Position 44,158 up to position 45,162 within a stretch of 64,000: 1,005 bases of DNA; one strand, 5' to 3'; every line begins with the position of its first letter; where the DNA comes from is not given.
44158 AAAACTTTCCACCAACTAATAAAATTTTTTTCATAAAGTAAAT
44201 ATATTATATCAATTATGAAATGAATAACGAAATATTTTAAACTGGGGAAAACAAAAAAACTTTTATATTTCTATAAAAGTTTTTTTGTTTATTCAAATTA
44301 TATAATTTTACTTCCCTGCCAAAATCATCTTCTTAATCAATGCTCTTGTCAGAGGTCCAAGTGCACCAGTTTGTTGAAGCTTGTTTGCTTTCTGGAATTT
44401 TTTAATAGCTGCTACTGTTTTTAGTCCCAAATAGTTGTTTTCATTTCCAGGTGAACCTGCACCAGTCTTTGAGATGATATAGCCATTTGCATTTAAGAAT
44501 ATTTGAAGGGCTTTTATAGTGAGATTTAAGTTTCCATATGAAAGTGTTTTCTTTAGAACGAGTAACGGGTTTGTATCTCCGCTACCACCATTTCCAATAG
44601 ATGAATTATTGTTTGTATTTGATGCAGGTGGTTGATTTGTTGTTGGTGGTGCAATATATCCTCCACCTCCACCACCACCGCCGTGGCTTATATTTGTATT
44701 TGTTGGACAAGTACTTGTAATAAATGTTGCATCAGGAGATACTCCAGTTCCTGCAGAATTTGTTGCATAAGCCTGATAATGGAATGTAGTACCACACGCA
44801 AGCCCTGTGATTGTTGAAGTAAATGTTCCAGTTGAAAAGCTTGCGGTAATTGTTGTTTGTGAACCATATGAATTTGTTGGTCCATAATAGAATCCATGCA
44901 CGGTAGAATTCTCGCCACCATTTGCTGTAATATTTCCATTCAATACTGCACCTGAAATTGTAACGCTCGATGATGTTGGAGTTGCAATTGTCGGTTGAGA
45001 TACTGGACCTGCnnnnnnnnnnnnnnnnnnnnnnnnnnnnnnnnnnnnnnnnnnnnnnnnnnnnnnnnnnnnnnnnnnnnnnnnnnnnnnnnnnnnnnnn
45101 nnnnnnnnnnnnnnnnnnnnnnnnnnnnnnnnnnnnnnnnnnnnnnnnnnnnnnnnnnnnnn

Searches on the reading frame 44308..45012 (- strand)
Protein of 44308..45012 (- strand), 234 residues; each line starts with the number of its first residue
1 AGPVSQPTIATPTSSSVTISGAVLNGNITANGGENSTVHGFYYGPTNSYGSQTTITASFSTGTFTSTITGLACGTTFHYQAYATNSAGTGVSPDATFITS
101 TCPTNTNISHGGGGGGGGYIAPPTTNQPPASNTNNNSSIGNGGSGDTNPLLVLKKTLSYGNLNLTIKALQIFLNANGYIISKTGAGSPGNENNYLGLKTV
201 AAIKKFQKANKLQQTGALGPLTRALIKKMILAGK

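Call 12: search_protein_families(library=pfam, proteins=[window:44308-45012:-], max_evalue=10)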
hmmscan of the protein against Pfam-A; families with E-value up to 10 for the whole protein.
window:44308-45012:- (234 aa): 3 families
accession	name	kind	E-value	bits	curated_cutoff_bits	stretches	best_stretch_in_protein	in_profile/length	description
PF01471.23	PG_binding_1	-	8.3e-12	45.5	23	1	166-225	5-56/57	Putative peptidoglycan binding domain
PF16656.11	Pur_ac_phosph_N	-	0.028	15.4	30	1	47-99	42-93/93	Purple acid Phosphatase, N-terminal domain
PF08479.16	POTRA_2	-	0.12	12.7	24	1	153-185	27-59/76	POTRA domain, ShlB-type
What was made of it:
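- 44326..44559 (-): C: PG_binding_1 domain (aa 2206-2283). Pfam E 8e-12, 45.5 bits (call 12).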

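Call 17: find_homologous_proteins(query=A3, max_evalue=0.001)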
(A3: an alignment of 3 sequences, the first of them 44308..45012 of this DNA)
Query A3 (3 sequences) (234 aa, profile of the alignment): 725 proteins with E <= 0.001 among 8000 candidates; the best 120 are listed.
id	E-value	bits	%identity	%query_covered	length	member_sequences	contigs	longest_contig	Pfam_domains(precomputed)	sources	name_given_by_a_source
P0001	8.4e-61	224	46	41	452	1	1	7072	PF16974.12,PF25059.2,PF00041.28,PF16656.12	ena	-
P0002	5.5e-59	218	40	98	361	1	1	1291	PF16656.12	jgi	jgi:hypothetical protein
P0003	1.9e-56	210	39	95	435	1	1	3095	PF01471.24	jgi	jgi:hypothetical protein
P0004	3.6e-52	195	51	34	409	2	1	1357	-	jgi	jgi:hypothetical protein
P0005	2.7e-51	193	48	32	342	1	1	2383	PF01471.24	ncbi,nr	ncbi:MAG TPA: peptidoglycan-binding protein, partial [Candidatus Paceibacterota bacterium]|nr:peptid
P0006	2.3e-46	176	39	41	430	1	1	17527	PF10179.16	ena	-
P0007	1.3e-45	174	37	40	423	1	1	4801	PF16655.13,PF16974.12,PF25059.2,PF23376.2,PF24489.2,PF00041.28,PF10179.16,PF16656.12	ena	-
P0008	3.0e-45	173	43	42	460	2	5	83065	PF16655.13,PF25059.2,PF00041.28,PF16656.12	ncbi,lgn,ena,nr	ncbi:MAG: hypothetical protein IJK62_08935 [Bacteroidales bacterium]|nr:hypothetical protein [Bacter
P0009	1.2e-41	161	42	40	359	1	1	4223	PF00041.28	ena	-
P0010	2.5e-41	160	43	42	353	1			PF16974.12,PF25059.2,PF00041.28,PF16656.12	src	-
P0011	2.6e-41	160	37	44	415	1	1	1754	-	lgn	-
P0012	3.3e-41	160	38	96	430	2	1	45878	PF13306.13,PF13855.13,PF01471.24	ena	-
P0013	1.4e-40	157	46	37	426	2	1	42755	PF16655.13,PF25059.2,PF00041.28,PF16656.12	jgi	jgi:hypothetical protein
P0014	1.0e-39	155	40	40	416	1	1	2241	PF00041.28,PF16656.12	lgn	-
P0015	1.2e-39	154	45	38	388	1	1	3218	PF16974.12,PF25059.2,PF00041.28,PF26747.1,PF16656.12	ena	-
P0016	2.8e-39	153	36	44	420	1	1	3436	PF00041.28,PF16656.12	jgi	-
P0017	3.0e-39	153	41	87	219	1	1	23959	PF01471.24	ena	-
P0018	1.5e-38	151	46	32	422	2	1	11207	PF16655.13,PF16974.12,PF25059.2,PF21466.4,PF00041.28,PF16656.12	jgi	-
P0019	1.7e-38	151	39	43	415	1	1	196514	PF09603.16,PF16974.12,PF25059.2,PF00041.28,PF16656.12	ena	-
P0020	1.7e-38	151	40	44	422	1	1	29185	PF00041.28,PF16656.12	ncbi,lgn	-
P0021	2.5e-38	150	39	88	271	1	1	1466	PF01471.24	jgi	jgi:hypothetical protein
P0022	2.6e-38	150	38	89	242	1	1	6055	PF01471.24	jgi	jgi:hypothetical protein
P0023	4.0e-38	149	31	41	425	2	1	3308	PF16655.13,PF16974.12,PF25059.2,PF00041.28,PF16656.12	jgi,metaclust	metaclust:\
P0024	1.5e-37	148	45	41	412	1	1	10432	PF16974.12,PF25059.2,PF00041.28,PF26747.1,PF16656.12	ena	-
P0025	2.4e-37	147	38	97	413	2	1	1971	PF01471.24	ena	-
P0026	3.3e-37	146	44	41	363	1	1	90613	PF25059.2,PF00041.28,PF26747.1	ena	-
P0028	2.0e-36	144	34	97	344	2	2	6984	PF01471.24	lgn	-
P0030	4.8e-36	143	39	98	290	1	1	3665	PF01471.24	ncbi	-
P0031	5.4e-36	142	36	43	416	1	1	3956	PF16655.13,PF00041.28,PF16656.12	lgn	-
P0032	7.7e-36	142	37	41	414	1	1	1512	PF00041.28,PF16656.12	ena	-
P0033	1.0e-35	142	37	40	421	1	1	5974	PF16655.13,PF25059.2,PF22433.4,PF00041.28,PF16656.12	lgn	-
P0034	1.0e-35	142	45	41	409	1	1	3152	PF25059.2,PF00041.28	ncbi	ncbi:MAG: fibronectin type III domain-containing protein, partial [Planctomycetota bacterium]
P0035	2.9e-35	140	35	60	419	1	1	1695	PF00041.28,PF16656.12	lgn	-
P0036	4.1e-35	140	30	97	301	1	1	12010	PF01471.24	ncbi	-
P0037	5.4e-35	139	45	32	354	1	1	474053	PF16974.12,PF25059.2,PF00041.28,PF26747.1,PF16656.12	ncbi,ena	-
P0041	2.6e-34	137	28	83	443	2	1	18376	PF01471.24,PF00041.28,PF16656.12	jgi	-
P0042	2.7e-34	137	41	39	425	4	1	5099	PF16655.13,PF25059.2,PF00041.28,PF16656.12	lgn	-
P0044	1.7e-33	134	43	33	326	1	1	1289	PF16655.13,PF16974.12,PF25059.2,PF00041.28,PF16656.12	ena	-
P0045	2.0e-33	134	34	96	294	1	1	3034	PF01471.24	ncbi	-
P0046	4.1e-33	133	39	41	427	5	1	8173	PF16974.12,PF00041.28,PF16656.12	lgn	-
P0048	3.7e-32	130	41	35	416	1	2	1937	PF16974.12,PF25059.2,PF00041.28,PF16656.12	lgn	-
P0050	1.8e-31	128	41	72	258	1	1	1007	PF17170.11,PF01436.28,PF06739.18,PF01471.24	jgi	jgi:hypothetical protein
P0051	1.8e-31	128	34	40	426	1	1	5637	PF16974.12,PF25059.2,PF00041.28,PF26747.1,PF16656.12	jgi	jgi:hypothetical protein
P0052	2.2e-31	127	41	41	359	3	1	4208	PF16974.12,PF25059.2,PF23376.2,PF00041.28,PF10179.16,PF16656.12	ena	-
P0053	5.8e-31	126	45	40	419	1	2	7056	PF16974.12,PF25059.2,PF00041.28,PF16656.12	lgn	-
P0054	1.1e-30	125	43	32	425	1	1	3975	PF16974.12,PF25059.2,PF00041.28,PF26747.1,PF10179.16,PF16656.12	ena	-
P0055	3.8e-30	123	51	33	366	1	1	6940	PF01471.24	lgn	-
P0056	4.1e-30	123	38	40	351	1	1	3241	PF16974.12,PF25059.2,PF00041.28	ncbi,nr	ncbi:MAG: hypothetical protein Q7T72_02360, partial [Bacteroidales bacterium]|nr:hypothetical protei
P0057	7.6e-30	122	43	35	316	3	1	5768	PF16974.12,PF25059.2,PF00041.28,PF16656.12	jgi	jgi:hypothetical protein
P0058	9.5e-30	122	40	41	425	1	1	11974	PF16974.12,PF25059.2,PF00041.28,PF26747.1,PF10179.16,PF16656.12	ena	-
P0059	1.9e-29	121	38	40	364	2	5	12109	PF16974.12,PF25059.2,PF00041.28,PF26747.1,PF16656.12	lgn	-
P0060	2.3e-29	121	36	44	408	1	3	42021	PF16974.12,PF00127.27,PF13473.13,PF00041.28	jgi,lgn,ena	-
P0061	4.7e-29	120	38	40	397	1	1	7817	PF16974.12,PF25059.2,PF00041.28,PF16656.12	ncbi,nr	ncbi:MAG: hypothetical protein Q8N38_03220, partial [Bacteroidales bacterium]|nr:hypothetical protei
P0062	4.7e-29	120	33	43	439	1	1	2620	PF16655.13,PF16974.12,PF25059.2,PF00041.28,PF16656.12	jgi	jgi:hypothetical protein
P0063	4.9e-29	120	38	41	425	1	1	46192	PF16974.12,PF25059.2,PF00041.28,PF26747.1,PF10179.16,PF16656.12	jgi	-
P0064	9.2e-29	119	41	41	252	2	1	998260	PF16974.12,PF25059.2,PF00041.28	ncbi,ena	-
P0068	5.4e-28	116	40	32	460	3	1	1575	PF09603.16,PF16974.12,PF25059.2,PF00041.28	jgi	jgi:hypothetical protein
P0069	8.9e-28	116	46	32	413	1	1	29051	PF16974.12,PF25059.2,PF00041.28,PF10179.16,PF16656.12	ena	-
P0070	2.1e-27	114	35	41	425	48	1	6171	PF16655.13,PF00041.28,PF16656.12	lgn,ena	-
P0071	2.7e-27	114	27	95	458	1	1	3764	PF16974.12,PF25059.2,PF00041.28,PF16656.12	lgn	-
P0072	4.0e-27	113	38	41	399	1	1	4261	PF16974.12,PF00127.27,PF13473.13,PF00041.28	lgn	-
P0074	1.6e-26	111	38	40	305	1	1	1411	PF16974.12,PF00041.28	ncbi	-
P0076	7.6e-26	109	38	41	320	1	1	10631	PF16974.12,PF00041.28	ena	-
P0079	1.1e-25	109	38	45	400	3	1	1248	PF16974.12,PF25059.2,PF00041.28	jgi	jgi:hypothetical protein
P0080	2.9e-25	107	34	35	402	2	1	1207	PF16974.12,PF25059.2,PF00041.28,PF16656.12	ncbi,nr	ncbi:MAG: hypothetical protein MUP99_09870, partial [Pedobacter sp.]|nr:hypothetical protein [Pedoba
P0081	3.2e-25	107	41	42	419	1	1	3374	PF09603.16,PF16974.12,PF00041.28,PF16656.12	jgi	jgi:uncharacterized protein (TIGR02145 family)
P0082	4.2e-25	107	44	39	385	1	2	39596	PF00041.28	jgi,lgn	jgi:hypothetical protein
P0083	4.5e-25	107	42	33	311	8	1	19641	PF16974.12,PF25059.2,PF00127.27,PF13473.13,PF00041.28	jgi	-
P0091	1.2e-23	102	41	40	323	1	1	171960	PF16974.12,PF25059.2,PF00041.28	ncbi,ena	-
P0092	1.7e-23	102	39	42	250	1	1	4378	PF16974.12,PF25059.2,PF00041.28,PF16656.12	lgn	-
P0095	2.7e-23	101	39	42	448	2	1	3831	PF16974.12,PF25059.2,PF00041.28,PF16656.12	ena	-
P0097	4.5e-23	100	40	41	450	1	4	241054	PF09603.16,PF16974.12,PF25059.2,PF00041.28,PF26747.1,PF16656.12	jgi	jgi:uncharacterized protein (TIGR02145 family)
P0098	4.9e-23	100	38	43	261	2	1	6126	PF16974.12,PF00041.28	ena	-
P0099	5.2e-23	100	34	34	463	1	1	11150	PF01471.24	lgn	-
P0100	5.4e-23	100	43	37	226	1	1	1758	PF25059.2,PF00041.28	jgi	jgi:hypothetical protein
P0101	5.8e-23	100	43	38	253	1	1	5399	PF16974.12,PF25059.2,PF00041.28,PF16656.12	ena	-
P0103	6.9e-23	100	37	42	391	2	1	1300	PF16974.12,PF00041.28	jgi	-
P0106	1.0e-22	99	38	41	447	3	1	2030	PF00041.28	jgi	-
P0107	1.1e-22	99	47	32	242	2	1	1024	PF16974.12,PF00041.28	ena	-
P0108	1.4e-22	99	34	58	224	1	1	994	PF16974.12,PF25059.2,PF00041.28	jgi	jgi:hypothetical protein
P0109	1.6e-22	98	46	42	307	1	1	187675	PF09603.16,PF16974.12,PF25059.2,PF00041.28,PF16656.12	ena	-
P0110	1.7e-22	98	39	41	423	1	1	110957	PF19408.6,PF16974.12,PF25059.2,PF00041.28,PF16656.12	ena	-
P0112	2.5e-22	98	42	40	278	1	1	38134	PF16974.12,PF25059.2,PF00041.28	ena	-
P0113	3.3e-22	97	39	33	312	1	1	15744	PF16974.12,PF00127.27,PF13473.13,PF00041.28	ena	-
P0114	3.7e-22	97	38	41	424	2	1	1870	PF25059.2,PF00041.28,PF16656.12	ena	-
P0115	4.3e-22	97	41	41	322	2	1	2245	PF25059.2,PF00127.27,PF00041.28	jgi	jgi:plastocyanin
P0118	1.0e-21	96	35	42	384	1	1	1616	PF16974.12,PF25059.2,PF00041.28,PF16656.12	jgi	jgi:hypothetical protein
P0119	1.1e-21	96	38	41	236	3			PF25059.2,PF00041.28,PF26747.1,PF16656.12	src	-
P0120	1.4e-21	95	35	59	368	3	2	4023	PF16974.12,PF25059.2,PF00041.28,PF16656.12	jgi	jgi:hypothetical protein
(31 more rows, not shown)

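Call 26: find_related_loci(query=A4, collection=genome_contigs, flank=6000)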
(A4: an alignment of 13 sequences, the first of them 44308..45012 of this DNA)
Query A4 (234 aa) in genome_contigs; peptide patterns used: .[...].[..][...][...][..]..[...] (x = any residue, [..] = any of these).
597 stretches matched a pattern (row limit reached: there are more); 468 encode a relative of the query (tblastn E <= 1e-3); the best 80 are kept; 79 distinct loci.
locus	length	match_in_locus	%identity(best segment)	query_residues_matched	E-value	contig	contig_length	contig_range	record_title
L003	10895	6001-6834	46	24-234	1e-47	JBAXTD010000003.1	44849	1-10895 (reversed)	MAG: bacterium isolate ELA626 MAG626_3, whole genome shotgun sequence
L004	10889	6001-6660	44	4-230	5e-41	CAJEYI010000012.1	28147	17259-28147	uncultured bacterium isolate SB-2103-1078-G15 genome assembly, contig: sag_spades_SB-2103-1078-G15_0000012, whole genome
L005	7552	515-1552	37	4-231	8e-40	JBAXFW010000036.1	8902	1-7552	MAG: bacterium isolate ELA281 MAG281_36, whole genome shotgun sequence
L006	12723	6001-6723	34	5-227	6e-34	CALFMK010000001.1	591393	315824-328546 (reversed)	MAG TPA_asm: uncultured bacterium isolate SRR6231188_bin.80_CONCOCT_v1.1_MAG genome assembly, contig: ERZ650241.1, whole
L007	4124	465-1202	38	7-230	2e-32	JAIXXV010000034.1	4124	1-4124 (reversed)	MAG: bacterium isolate D4_MAG_00069 pond_D4_MAG_00069_000000000037, whole genome shotgun sequence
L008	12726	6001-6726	37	7-228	3e-30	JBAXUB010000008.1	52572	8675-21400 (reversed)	MAG: Candidatus Taylorbacteria bacterium isolate ELA650 MAG650_8, whole genome shotgun sequence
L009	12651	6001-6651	35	7-230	1e-29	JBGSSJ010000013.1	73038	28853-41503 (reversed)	MAG: Candidatus Paceibacteria bacterium isolate JTS-AC38 k141_2571259, whole genome shotgun sequence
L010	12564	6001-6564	53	3-104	7e-27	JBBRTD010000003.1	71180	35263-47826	MAG: Candidatus Paceibacteria bacterium isolate La2_metabat2.186 La2_metabat2.186_K_990798L71180_cov_18.0849, whole geno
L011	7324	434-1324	53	4-104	6e-25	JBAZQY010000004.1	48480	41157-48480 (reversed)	MAG: Candidatus Paceibacterota bacterium isolate SO_2017_GW1_135 NODE_3596_length_48480_cov_2.572974_OW334_2017, whole g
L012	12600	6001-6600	48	3-104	2e-24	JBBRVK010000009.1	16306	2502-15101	MAG: Candidatus Paceibacteria bacterium isolate La3_metabat2.146 La3_metabat2.146_K_2855391_L_16306_cov_17.8015, whole g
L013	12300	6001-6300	52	4-103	5e-24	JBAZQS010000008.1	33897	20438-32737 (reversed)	MAG: Patescibacteria group bacterium isolate SO_2017_SWC_59 scaffold_1102_c1_LP-4_2017, whole genome shotgun sequence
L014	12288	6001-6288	47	7-102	2e-23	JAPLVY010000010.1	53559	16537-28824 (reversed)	MAG: Candidatus Falkowbacteria bacterium isolate LacPavin_0818_WC55_MAG_40_9 LacPavin_0818_WC55_scaffold_411361, whole g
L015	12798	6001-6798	34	4-229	2e-33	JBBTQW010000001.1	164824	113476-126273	MAG: Patescibacteria group bacterium isolate H41-bin100_1 H41_bin100_1_000000000001, whole genome shotgun sequence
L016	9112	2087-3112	44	1-141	5e-22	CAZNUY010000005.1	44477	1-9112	MAG TPA_asm: uncultured Candidatus Saccharibacteria bacterium isolate SRP133034_co1_83 genome assembly, contig: NODE_610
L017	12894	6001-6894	53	7-106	8e-22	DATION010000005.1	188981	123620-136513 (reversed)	MAG TPA_asm: Candidatus Udaeobacter sp. isolate SMAG_U15825 k141_545700, whole genome shotgun sequence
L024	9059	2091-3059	36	4-230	8e-23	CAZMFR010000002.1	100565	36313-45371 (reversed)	MAG TPA_asm: uncultured Candidatus Saccharibacteria bacterium isolate binchicken_co3_593 genome assembly, contig: NODE_4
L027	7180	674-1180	41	68-233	8e-20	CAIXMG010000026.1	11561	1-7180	uncultured bacterium isolate AlinenLipids_bin-4392 genome assembly, contig: bin-4392:026/116, whole genome shotgun seque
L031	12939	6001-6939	46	4-217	4e-19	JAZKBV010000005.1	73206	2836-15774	MAG: Patescibacteria group bacterium isolate ADI_H3L2_122-bin008 ADIH3L2_B008_0_000000000005, whole genome shotgun seque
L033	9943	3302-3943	37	8-227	8e-29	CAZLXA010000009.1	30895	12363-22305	MAG TPA_asm: uncultured Candidatus Saccharibacteria bacterium isolate SRP272421_co2_734 genome assembly, contig: NODE_33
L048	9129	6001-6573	52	1-89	1e-15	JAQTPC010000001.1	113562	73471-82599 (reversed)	MAG: Candidatus Paceibacterota bacterium isolate STB_107 NODE_388_length_113562_cov_4.198175_Sandtown_B, whole genome sh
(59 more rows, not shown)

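Call 38: search_protein_families(library=pfam, proteins=[P0001, P0012, P0003], max_evalue=0.1)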
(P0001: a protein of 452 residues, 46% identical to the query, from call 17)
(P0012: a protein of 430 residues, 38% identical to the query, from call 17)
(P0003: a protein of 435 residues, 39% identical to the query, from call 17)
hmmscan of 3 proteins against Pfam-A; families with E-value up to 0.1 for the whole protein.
P0001 (452 aa): 10 families
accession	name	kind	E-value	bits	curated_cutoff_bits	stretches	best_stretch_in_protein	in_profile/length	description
PF00041.27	fn3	-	1.4e-17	64.1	25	3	107-133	48-74/84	Fibronectin type III domain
PF25059.1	FN3_DSCAM-DSCAML_C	-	2.3e-17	63.5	39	3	410-451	47-87/89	DSCAM/DSCAML C-terminal Fn3-like domain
PF16974.11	NAR2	-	2.4e-14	53.5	26.6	2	102-141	87-128/142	High-affinity nitrate transporter accessory, Ig-like domain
PF16656.11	Pur_ac_phosph_N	-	1.3e-10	42.1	30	0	95-136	46-86/93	Purple acid Phosphatase, N-terminal domain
PF23376.1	Fn3_VIN3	-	5.1e-06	27.4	33.9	0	309-343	61-95/99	VIN3-like, fibronectin type-III domain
PF24169.1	Fn3-I_PB4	-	0.0022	18.8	27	0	94-125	35-66/88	Straight fiber protein PB4 first Fn3-like domain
PF10179.15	NDNF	-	0.0031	18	27.3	0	410-431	91-112/127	Neuron-derived neurotrophic factor, first Fn(III) domain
PF19433.5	NDNF_C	-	0.0037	17.1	26.5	0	307-334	134-161/175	Neuron-derived Neurotrophic Factor C-terminal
PF17964.7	Big_10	-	0.0075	16.9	22.9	0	414-448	48-82/164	Bacterial Ig domain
PF01707.22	Peptidase_C9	-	0.023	14.8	25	0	282-301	48-67/202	Peptidase family C9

P0012 (430 aa): 6 families
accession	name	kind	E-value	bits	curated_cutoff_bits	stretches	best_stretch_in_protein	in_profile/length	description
PF13306.12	LRR_5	-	4.3e-34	117.6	27.7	2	91-191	8-106/127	BspA type Leucine rich repeat region (6 copies)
PF01471.23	PG_binding_1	-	9e-18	64.7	23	1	363-426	2-57/57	Putative peptidoglycan binding domain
PF13855.12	LRR_8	-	2.7e-06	27.5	27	1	58-102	12-56/61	Leucine rich repeat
PF25059.1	FN3_DSCAM-DSCAML_C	-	0.012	16.3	39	1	273-311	44-81/89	DSCAM/DSCAML C-terminal Fn3-like domain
PF25167.1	DUF7829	-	0.074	12.9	28.6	0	334-418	45-127/224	Domain of unknown function (DUF7829)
PF04202.18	Mfp-3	-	0.08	13.8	22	0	238-273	18-53/71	Foot protein 3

P0003 (435 aa): 1 family
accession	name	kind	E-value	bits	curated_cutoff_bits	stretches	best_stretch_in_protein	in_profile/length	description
PF01471.23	PG_binding_1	-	5.6e-10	39.7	23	1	367-420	1-46/57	Putative peptidoglycan binding domain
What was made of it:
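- On Fibronectin type III (Pfam PF00041 fn3): The homologue P0001, with tandem copies, passes at 64 bits against a cut-off of 25 (call 38).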

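Call 39: predict_structure(alignment_id=A4)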
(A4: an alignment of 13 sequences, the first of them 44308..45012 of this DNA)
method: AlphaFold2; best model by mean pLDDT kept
length: 234 residues; sequences in the alignment: 13
mean_pLDDT: 82.6   pTM: 0.49
mean pLDDT of the five models: 82.6, 79.7, 77.2, 77.1, 73.8
residues with pLDDT >= 90: 134; 70-90: 53; 50-70: 13; < 50: 34
segments of 3 or more residues with pLDDT < 50: 109-116, 120-122, 125-128, 130-146
pLDDT, mean of each block of 10 residues (from residue 1): 91 93 96 94 89 92 92 93 97 96 65 47 45 35 52 81 89 95 90 93 96 91 89 78
secondary structure, 60 per line:
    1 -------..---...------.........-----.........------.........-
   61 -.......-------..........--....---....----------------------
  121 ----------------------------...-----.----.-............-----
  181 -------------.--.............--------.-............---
elements in order: E13-15 E22-30 E36-44 E51-59 E62-68 E76-85 E88-91 E95-98 H164-175 H197-209 H220-231
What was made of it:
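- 44560..44703 (-): C: linker (48 aa) with Gly8 (44659..44682), YIAPP, and an Asn/Thr/Pro-rich stretch. Predicted disordered, pLDDT below 50 (call 39).
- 44326..44559 (-): The model has three helices (call 39).
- On Fibronectin type III (Pfam clan FN3/E-set): The AF2 model of C's tail has pLDDT above 90 over residues 1-104 and 7-8 strands (call 39).
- On PG_binding_1 (PF01471): C's model has helices at 164-175, 197-209 and 220-231 (call 39).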

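Call 42: search_protein_representatives(alignment_id=A4)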
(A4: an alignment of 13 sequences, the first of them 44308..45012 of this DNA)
Query: 13 sequences, 232 profile positions. Proteins with E-value up to 0.001 (for the whole library): 109028; up to 1e-10: 50677; up to 1e-30: 9794. The best 150 are listed.
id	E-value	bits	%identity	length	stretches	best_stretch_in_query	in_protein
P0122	0.0e+00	1427.4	-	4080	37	2-101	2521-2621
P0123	0.0e+00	1150.2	-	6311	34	2-96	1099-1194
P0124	0.0e+00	1149.2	-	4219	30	2-97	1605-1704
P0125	0.0e+00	1145.0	-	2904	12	3-161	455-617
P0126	0.0e+00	1132.4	-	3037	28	3-96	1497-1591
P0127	0.0e+00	1103.8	-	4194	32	2-97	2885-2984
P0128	0.0e+00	1092.6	-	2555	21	2-95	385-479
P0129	0.0e+00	1077.2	-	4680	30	3-114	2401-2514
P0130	0.0e+00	1063.0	-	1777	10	3-230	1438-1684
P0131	0.0e+00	1062.6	-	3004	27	3-97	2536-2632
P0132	0.0e+00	1056.5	-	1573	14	3-100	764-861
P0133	0.0e+00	1016.8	-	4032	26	2-95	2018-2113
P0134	1.6e-292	980.4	-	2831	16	2-102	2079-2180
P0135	1.9e-291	976.9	-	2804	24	2-96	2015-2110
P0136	5.7e-281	942.6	-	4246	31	2-97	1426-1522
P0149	1.3e-233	787.7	-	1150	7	2-227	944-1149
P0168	1.7e-203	689.1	-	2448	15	2-105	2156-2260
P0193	4.3e-184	625.6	-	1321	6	2-229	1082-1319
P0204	2.5e-178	606.8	-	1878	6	3-227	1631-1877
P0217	1.0e-171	585.1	-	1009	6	2-230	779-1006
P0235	1.1e-164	562.1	-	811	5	2-227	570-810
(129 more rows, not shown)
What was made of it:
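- Twelve of the best 150 have the whole cassette as one stretch; in nine it ends within 3 aa of the C-terminus (for example P0149, P0193, P0204, P0217, P0235; call 42).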

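Call 43: fold_search(model_id=the predicted structure, library=pdb)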
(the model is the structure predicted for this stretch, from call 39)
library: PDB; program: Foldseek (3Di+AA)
matches with E <= 10: 1923; with E <= 0.001: 235
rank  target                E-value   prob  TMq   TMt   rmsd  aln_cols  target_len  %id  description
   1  8orl_A                2.3e-06  1.00  0.34  0.69   3.9       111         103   21  Crystal structure of the S23226G missense variant of titin domain Fn3-56 (released 2023-08-23)
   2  8oq9_A                4.0e-06  1.00  0.33  0.67   4.3       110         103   21  Crystal structure of the titin domain Fn3-56 (released 2023-08-23)
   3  8oq9_B                4.0e-06  1.00  0.32  0.63   4.7       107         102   22  Crystal structure of the titin domain Fn3-56 (released 2023-08-23)
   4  8oq9_C                4.3e-06  1.00  0.32  0.65   4.2       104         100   23  Crystal structure of the titin domain Fn3-56 (released 2023-08-23)
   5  1x5l_MODEL_1_A        5.1e-06  1.00  0.35  0.67   3.9       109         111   18  Solution structure of the second fn3 domain of Eph receptor A8 protein (released 2005-11-16)
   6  6pog_A                5.1e-06  1.00  0.30  0.59   4.7       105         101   17  Crystal structure of the NELL2 EGF1-6-Robo3 FN1 complex (released 2020-05-06)
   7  8orl_C                5.8e-06  1.00  0.31  0.64   4.2       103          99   22  Crystal structure of the S23226G missense variant of titin domain Fn3-56 (released 2023-08-23)
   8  8orl_B                5.8e-06  1.00  0.32  0.63   4.7       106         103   22  Crystal structure of the S23226G missense variant of titin domain Fn3-56 (released 2023-08-23)
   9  6pol_E                6.9e-06  1.00  0.32  0.66   4.4       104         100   17  Crystal structure of the human NELL1 EGF1-3-Robo3 FN1 complex (released 2020-05-06)
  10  6gvk_A                1.2e-05  1.00  0.31  0.36   4.0        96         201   14  Second pair of Fibronectin type III domains of integrin beta4 (T1663R mutant) bound to the bullous pemphigoid antigen  (released 2019-03-20)
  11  1wk0_MODEL_1_A        1.3e-05  1.00  0.31  0.50  11.1       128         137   15  Solution structure of Fibronectin type III domain derived from human KIAA0970 protein (released 2004-11-29)
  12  2xyc                  1.5e-05  1.00  0.34  0.28   3.6       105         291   17  CRYSTAL STRUCTURE OF NCAM2 IGIV-FN3I (released 2011-02-23)
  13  3n1f_C                1.6e-05  1.00  0.30  0.65   3.9       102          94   18  Crystal Structure of IhhN bound to CDOFn3 (released 2010-06-02)
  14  2djs_MODEL_1_A        1.9e-05  1.00  0.33  0.64   6.9       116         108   20  Solution structures of the fn3 domain of human ephrin type-B receptor 1 (released 2006-10-05)
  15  3mtr_B                2.0e-05  1.00  0.30  0.35   4.4       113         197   17  Crystal structure of the Ig5-FN1 tandem of human NCAM (released 2010-06-23)
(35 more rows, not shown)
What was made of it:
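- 44704..44997 (-): C: FN3-like domain (aa 2060-2157), with Cys 2127 and Cys 2156. AF2 pLDDT is above 90 and the best PDB matches are FN3 domains (calls 39, 43).
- On Fibronectin type III (Pfam clan FN3/E-set): The top 50 Foldseek PDB hits are all FN3 domains, with E down to 2e-6 and TM up to 0.72 (call 43).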
